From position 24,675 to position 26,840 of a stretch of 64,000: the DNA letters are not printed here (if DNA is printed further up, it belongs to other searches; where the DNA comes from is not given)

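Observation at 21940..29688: Dpp/Opp-type ABC operon interrupted by two PEP-mutase-family paralogs, with the two ATPase genes 5 kb apart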

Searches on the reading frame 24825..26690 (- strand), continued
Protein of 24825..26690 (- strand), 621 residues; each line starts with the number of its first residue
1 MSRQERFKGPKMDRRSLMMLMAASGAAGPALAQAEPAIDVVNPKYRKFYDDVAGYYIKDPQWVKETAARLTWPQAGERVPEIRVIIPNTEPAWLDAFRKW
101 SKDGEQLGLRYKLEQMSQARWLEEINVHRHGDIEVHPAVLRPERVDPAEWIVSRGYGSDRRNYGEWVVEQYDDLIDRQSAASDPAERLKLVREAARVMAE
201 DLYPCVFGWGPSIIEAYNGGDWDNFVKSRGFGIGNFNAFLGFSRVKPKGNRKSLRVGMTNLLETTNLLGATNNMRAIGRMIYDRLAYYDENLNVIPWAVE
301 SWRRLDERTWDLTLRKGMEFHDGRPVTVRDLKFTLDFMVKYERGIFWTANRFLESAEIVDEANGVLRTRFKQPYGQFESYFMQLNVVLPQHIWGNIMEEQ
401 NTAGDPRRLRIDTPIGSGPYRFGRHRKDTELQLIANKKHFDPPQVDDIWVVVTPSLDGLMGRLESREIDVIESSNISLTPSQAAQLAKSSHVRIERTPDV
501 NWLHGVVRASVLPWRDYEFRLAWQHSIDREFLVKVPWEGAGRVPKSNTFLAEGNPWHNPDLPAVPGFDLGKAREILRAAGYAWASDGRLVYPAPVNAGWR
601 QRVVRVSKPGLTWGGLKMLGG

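Call 29: find_related_loci(query=A1, collection=genome_contigs, flank=10000)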
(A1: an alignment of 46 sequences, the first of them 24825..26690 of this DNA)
Query A1 (621 aa) in genome_contigs; peptide patterns used: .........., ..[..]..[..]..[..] (x = any residue, [..] = any of these).
599 stretches matched a pattern (row limit reached: there are more); 519 encode a relative of the query (tblastn E <= 1e-3); the best 80 are kept; 80 distinct loci.
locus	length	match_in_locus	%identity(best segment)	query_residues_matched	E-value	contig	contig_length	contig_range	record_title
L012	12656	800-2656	68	9-620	0e+0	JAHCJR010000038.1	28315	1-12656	MAG: Alphaproteobacteria bacterium isolate TGS_PRO5 PRO5_38, whole genome shotgun sequence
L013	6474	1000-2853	71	9-620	0e+0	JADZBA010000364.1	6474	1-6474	MAG: Alphaproteobacteria bacterium isolate SJ646 c_000000624789, whole genome shotgun sequence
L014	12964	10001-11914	66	2-620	0e+0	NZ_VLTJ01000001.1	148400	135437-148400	Verticiella sediminum strain DSM 27279 264, whole genome shotgun sequence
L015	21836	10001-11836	64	10-620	0e+0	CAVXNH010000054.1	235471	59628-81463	MAG: uncultured Alphaproteobacteria bacterium isolate MFD04780.bin.2.135 genome assembly, contig: contig_22151, whole ge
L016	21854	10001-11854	64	4-620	0e+0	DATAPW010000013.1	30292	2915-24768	MAG TPA_asm: Acetobacteraceae bacterium isolate SMAG_U5451 k141_2274387, whole genome shotgun sequence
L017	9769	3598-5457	64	1-620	0e+0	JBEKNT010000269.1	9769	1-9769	MAG: Acetobacteraceae bacterium isolate SPRUCE 423 SPRUCE_423_269, whole genome shotgun sequence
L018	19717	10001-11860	69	9-619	0e+0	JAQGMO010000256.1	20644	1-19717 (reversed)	MAG: Herminiimonas sp. isolate RYN_563 scaffold_2079741, whole genome shotgun sequence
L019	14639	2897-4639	66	40-620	0e+0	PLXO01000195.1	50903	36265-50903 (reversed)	MAG: Acetobacteraceae bacterium isolate palsa_925 73.20120700_P3D.41_contig_31784, whole genome shotgun sequence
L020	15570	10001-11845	62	11-619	0e+0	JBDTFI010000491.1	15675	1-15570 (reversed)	MAG: Acetobacteraceae bacterium isolate cluster2_bin.223 k127_2263821, whole genome shotgun sequence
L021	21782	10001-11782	64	26-620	0e+0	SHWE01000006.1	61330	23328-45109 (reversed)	MAG: Alphaproteobacteria bacterium isolate Baikal-deep-G57 BACOMB-C1776, whole genome shotgun sequence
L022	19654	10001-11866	65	4-620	0e+0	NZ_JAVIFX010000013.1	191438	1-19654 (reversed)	Bradyrhizobium sp. LHD-71 LHD.71_ctg025, whole genome shotgun sequence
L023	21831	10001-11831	64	12-620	0e+0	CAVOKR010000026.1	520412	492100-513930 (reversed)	MAG: uncultured Alphaproteobacteria bacterium isolate MFD00082.bin.2.122 genome assembly, contig: contig_3647, whole gen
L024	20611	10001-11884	58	5-621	0e+0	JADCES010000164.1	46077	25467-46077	MAG: Roseomonas sp. isolate M015S2SP2A22BQC M015S2_164, whole genome shotgun sequence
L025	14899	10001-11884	58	5-621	0e+0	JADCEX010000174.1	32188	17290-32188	MAG: Roseomonas sp. isolate M025S2SP4A27QC M025S2_174, whole genome shotgun sequence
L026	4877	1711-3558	59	11-620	0e+0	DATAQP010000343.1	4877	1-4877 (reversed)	MAG TPA_asm: Stellaceae bacterium isolate SMAG_U5470 k141_2683054, whole genome shotgun sequence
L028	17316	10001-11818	58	16-619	0e+0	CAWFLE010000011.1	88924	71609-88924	MAG: uncultured Alphaproteobacteria bacterium isolate MFD01721.bin.2.208 genome assembly, contig: contig_60162, whole ge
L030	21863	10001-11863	57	7-619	0e+0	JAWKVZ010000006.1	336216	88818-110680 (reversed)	MAG: Hyphomicrobiaceae bacterium isolate BC1.21 BC1.21.fa-6, whole genome shotgun sequence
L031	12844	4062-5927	56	3-618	0e+0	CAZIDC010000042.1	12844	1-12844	MAG TPA_asm: uncultured Syntrophaceae bacterium isolate SRP080215_co1_117 genome assembly, contig: NODE_4640_length_1284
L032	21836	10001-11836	56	12-619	0e+0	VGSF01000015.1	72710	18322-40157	MAG: Deltaproteobacteria bacterium isolate K_DeepCast_150m_m1_110 K_DeepCast_150m_m1_110_Ga0194126_10000392, whole genom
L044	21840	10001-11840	60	9-620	0e+0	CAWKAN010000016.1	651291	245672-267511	MAG: uncultured Alphaproteobacteria bacterium isolate MFD03726.bin.1.14 genome assembly, contig: contig_37852, whole gen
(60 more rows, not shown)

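Call 37: predict_structure(alignment_id=A1)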
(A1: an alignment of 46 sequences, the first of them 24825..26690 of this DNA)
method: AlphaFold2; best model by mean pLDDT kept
length: 621 residues; sequences in the alignment: 46
mean_pLDDT: 87.0   pTM: 0.84
mean pLDDT of the five models: 87.0, 86.8, 85.1, 84.1, 82.8
residues with pLDDT >= 90: 395; 70-90: 162; 50-70: 27; < 50: 37
segments of 3 or more residues with pLDDT < 50: 1-13, 18-34, 153-157
pLDDT, mean of each block of 10 residues (from residue 1): 27 47 34 61 86 79 91 95 93 96 98 92 84 85 76 47 78 85 88 91 90 93 91 90 90 93 89 88 93 93 92 97 98 92 64 91 96 80 92 94 89 96 94 96 95 92 96 88 96 92 90 96 98 96 90 87 96 98 97 95 94 91 53
secondary structure, 60 per line:
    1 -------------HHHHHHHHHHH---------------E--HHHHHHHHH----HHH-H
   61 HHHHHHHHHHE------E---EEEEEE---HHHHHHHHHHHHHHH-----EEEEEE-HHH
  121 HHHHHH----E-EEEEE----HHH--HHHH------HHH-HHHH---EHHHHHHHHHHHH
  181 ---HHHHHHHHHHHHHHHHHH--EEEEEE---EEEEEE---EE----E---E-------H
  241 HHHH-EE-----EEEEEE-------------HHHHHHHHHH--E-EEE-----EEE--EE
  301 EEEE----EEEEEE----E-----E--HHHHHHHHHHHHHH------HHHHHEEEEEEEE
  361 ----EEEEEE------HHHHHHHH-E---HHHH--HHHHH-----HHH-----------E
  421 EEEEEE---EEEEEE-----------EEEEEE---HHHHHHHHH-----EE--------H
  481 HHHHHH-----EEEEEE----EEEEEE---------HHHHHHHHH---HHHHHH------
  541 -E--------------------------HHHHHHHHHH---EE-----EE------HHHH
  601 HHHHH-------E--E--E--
elements in order: H14-24 H43-51 H60-70 E82-87 H91-105 E111-116 H118-126 E133-137 H147-150 H161-164 H169-180 H184-201 E204-209 E213-218 H240-244 E253-258 H272-281 E286-288 E294-296 E299-304 E309-314 H328-341 H348-352 E353-360 E365-370 H377-384 H390-393 H396-400 E420-426 E430-435 E447-452 H456-464 H480-486 E492-497 E502-507 H517-525 H529-534 H569-578 H597-605
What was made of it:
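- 24825..26690 (-): Periplasmic binding protein (621 aa) with an RR-containing signal peptide. Circularly permuted family-5 (cluster C) fold. AF2 model pLDDT 87, pTM 0.84 (call 37).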

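Call 39: fold_search(model_id=the predicted structure, library=pdb)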
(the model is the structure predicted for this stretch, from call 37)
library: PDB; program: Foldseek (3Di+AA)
matches with E <= 10: 690; with E <= 0.001: 166
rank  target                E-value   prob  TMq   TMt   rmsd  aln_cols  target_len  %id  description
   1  1xoc_A                9.6e-17  1.00  0.42  0.51   9.4       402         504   22  The structure of the oligopeptide-binding protein, AppA, from Bacillus subtilis in complex with a nonapeptide. (released 2005-01-25)
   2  1dpe                  2.8e-15  1.00  0.41  0.49   5.3       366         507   21  DIPEPTIDE-BINDING PROTEIN (released 1996-08-17)
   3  5u4o                  4.4e-15  1.00  0.42  0.54   5.6       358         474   18  A 2.05A X-Ray Structureof A Bacterial Extracellular Solute-binding Protein, family 5 for Bacillus anthracis str. Ames (released 2017-03-08)
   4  4oet_A                5.5e-15  1.00  0.45  0.56   4.0       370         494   18  Crystal structure of NikZ from Campylobacter jejuni, unliganded form (released 2014-10-01)
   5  8cb9                  6.1e-15  1.00  0.39  0.48   9.6       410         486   19  PBP AccA from A. tumefaciens Bo542 in complex with D-Glucose-2-phosphate (released 2024-01-24)
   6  4oeu_A                7.3e-15  1.00  0.44  0.54   4.4       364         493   18  Crystal structure of NikZ from Campylobacter jejuni in complex with Ni(L-His) (released 2014-10-01)
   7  8ch1_A                8.6e-15  1.00  0.40  0.50   9.8       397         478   18  PBP AccA from A. vitis S4 in complex with Agrocinopine A (released 2024-01-24)
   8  8ch2                  1.3e-14  1.00  0.39  0.49  10.0       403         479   17  PBP AccA from A. vitis S4 in complex with L-arabinose-2-phosphate (A2P) (released 2024-01-24)
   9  5isu                  1.4e-14  1.00  0.43  0.54   8.4       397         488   18  2.2 Angstrom Crystal Structure of ABC Transporter Substrate Binding Protein CtaP (Lmo0135) from Listeria monocytogenes. (released 2016-03-23)
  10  8c6r                  1.8e-14  1.00  0.42  0.53   8.8       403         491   19  PBP AccA from A. tumefaciens Bo542 in apoform 4 (released 2024-01-24)
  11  8c6u                  2.9e-14  1.00  0.41  0.51   8.6       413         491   18  PBP AccA-G145YG440Q mutant from A. tumefaciens Bo542 in apoform 4 (released 2024-01-24)
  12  5yyb_A                4.8e-14  1.00  0.39  0.48   5.4       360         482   19  Crystal structure of Sialic acid Binding protein from Haemophilus ducreyi with Neu5Gc (released 2018-10-24)
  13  1dpp_A                5.4e-14  1.00  0.41  0.49   4.7       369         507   20  DIPEPTIDE BINDING PROTEIN COMPLEX WITH GLYCYL-L-LEUCINE (released 1995-12-07)
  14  8efz_B                6.0e-14  1.00  0.44  0.55   4.4       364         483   19  Crystal structure of CcNikZ-II, apoprotein (released 2024-03-13)
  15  4oer_A                6.4e-14  1.00  0.40  0.48   5.9       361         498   20  Crystal structure of NikA from Brucella suis, unliganded form (released 2014-10-01)
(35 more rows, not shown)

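Call 50: search_protein_families(library=pfam, proteins=[L015:7472-8818:-, L016:7531-8877:-, L044:7472-8824:-, L044:14730-16136:+, L044:16167-16592:+, L044:16565-17011:+, L044:17215-19185:+, L023:14769-16118:+, L016:14738-15841:+, L021:5553-6872:-], max_evalue=0.00001)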
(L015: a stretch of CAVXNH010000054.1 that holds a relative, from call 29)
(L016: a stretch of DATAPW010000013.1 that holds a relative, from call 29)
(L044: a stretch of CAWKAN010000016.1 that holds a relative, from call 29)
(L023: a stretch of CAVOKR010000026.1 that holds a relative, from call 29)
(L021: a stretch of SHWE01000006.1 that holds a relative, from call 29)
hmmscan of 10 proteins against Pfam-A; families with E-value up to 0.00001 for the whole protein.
L015:7472-8818:- (448 aa): 2 families
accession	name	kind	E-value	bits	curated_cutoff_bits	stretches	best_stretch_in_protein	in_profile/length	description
PF03972.19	MmgE_PrpD_N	-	1.7e-66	224.3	32.1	1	7-250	2-240/244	MmgE/PrpD N-terminal domain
PF19305.4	MmgE_PrpD_C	-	1.4e-28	100.3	32.1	1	272-430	1-163/173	MmgE/PrpD C-terminal domain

L016:7531-8877:- (448 aa): 2 families
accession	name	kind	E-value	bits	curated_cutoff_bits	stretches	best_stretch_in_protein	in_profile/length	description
PF03972.19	MmgE_PrpD_N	-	3.1e-64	217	32.1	1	8-250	3-240/244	MmgE/PrpD N-terminal domain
PF19305.4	MmgE_PrpD_C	-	1.4e-28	100.3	32.1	1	272-427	1-160/173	MmgE/PrpD C-terminal domain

L044:7472-8824:- (450 aa): 2 families
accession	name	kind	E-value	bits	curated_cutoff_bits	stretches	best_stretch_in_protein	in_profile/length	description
PF03972.19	MmgE_PrpD_N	-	2.8e-65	220.4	32.1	1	9-253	2-241/244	MmgE/PrpD N-terminal domain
PF19305.4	MmgE_PrpD_C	-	7.7e-26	91.4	32.1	1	274-430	1-161/173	MmgE/PrpD C-terminal domain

L044:14730-16136:+ (468 aa): 2 families
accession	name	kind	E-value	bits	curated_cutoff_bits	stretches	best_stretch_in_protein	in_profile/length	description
PF03972.19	MmgE_PrpD_N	-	9.1e-53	179.4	32.1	1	25-257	2-238/244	MmgE/PrpD N-terminal domain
PF19305.4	MmgE_PrpD_C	-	1.2e-27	97.2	32.1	1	283-447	1-169/173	MmgE/PrpD C-terminal domain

L044:16167-16592:+ (141 aa): 1 family
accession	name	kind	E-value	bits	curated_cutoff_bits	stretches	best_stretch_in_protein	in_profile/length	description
PF01878.24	EVE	-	1.8e-46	158.2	23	1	6-136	1-145/145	EVE domain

L044:16565-17011:+ (148 aa): 1 family
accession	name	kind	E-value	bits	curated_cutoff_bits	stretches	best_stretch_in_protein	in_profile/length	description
PF00355.32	Rieske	-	5.5e-09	36.3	20.3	1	41-126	6-83/88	Rieske [2Fe-2S] domain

L044:17215-19185:+ (656 aa): 3 families
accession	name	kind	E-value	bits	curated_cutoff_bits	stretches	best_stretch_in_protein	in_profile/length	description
PF00501.34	AMP-binding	-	1.5e-85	287.8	29.9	1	94-484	2-381/384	AMP-binding enzyme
PF13193.12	AMP-binding_C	-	8.9e-29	100.7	24.5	1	540-618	1-76/76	AMP-binding enzyme C-terminal domain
PF16177.11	ACAS_N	-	1.1e-18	67.2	27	1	36-92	1-55/55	Acetyl-coenzyme A synthetase N-terminus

L023:14769-16118:+ (449 aa): 2 families
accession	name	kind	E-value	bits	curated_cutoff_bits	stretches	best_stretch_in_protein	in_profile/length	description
PF03972.19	MmgE_PrpD_N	-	2.5e-52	178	32.1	1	6-238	2-238/244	MmgE/PrpD N-terminal domain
PF19305.4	MmgE_PrpD_C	-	5e-25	88.7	32.1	1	264-429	1-170/173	MmgE/PrpD C-terminal domain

L016:14738-15841:+ (367 aa): 2 families
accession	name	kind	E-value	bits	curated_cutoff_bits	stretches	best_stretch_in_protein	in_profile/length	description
PF19112.6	VanA_C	-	3.9e-42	145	23.5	1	163-357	2-192/193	Vanillate O-demethylase oxygenase C-terminal domain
PF00355.32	Rieske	-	5.2e-19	68.4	20.3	1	27-107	2-83/88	Rieske [2Fe-2S] domain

L021:5553-6872:- (439 aa): 2 families
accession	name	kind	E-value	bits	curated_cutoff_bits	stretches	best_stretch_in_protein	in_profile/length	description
PF03972.19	MmgE_PrpD_N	-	5.5e-63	212.9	32.1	1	2-220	20-237/244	MmgE/PrpD N-terminal domain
PF19305.4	MmgE_PrpD_C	-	1.2e-33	116.8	32.1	1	249-421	1-172/173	MmgE/PrpD C-terminal domain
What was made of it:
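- PrpD-family genes flank the loci that lack lyases (call 50). Sister loci use PrpD-family enzymes (call 50).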
